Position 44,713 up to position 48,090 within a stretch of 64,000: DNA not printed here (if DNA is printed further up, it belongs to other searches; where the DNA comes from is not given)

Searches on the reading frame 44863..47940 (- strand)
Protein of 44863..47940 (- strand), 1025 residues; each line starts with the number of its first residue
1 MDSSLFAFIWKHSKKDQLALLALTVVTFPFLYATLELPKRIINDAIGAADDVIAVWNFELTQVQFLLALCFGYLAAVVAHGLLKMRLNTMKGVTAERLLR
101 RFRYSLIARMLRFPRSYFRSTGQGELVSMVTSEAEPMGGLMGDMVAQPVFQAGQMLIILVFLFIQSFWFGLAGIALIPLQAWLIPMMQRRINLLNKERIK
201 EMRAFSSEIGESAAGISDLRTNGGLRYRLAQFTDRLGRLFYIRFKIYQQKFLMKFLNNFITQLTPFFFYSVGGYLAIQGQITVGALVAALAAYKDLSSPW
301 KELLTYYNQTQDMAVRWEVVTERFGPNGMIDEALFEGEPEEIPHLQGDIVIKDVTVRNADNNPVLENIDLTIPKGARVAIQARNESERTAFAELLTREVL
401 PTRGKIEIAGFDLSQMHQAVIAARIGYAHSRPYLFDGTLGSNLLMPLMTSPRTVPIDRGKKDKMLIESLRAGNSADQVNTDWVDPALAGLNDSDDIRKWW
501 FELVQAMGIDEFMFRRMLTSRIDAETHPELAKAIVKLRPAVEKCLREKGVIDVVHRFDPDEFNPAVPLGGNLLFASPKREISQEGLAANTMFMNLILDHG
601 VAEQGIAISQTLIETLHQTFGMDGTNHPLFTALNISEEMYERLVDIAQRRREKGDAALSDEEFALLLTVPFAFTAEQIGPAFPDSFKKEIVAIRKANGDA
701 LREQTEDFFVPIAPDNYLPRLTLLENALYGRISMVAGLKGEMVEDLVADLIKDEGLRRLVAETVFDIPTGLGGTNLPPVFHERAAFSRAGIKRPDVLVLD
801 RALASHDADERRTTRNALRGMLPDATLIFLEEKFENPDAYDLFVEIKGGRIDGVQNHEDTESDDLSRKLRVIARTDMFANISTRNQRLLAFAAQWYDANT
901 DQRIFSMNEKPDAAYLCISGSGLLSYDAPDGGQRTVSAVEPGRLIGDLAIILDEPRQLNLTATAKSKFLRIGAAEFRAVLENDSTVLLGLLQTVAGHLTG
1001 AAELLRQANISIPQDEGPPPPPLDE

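Call 69: search_protein_families(library=pfam, proteins=[window:44863-47940:-], max_evalue=0.0001)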
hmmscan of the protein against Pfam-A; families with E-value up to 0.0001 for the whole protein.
window:44863-47940:- (1025 aa): 2 families
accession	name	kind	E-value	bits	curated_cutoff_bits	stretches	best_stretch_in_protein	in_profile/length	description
PF00664.28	ABC_membrane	-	3e-21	76.7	28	1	61-290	38-264/274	ABC transporter transmembrane region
PF00027.35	cNMP_binding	-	1.2e-10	41.6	27.5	1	901-983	7-89/89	Cyclic nucleotide-binding domain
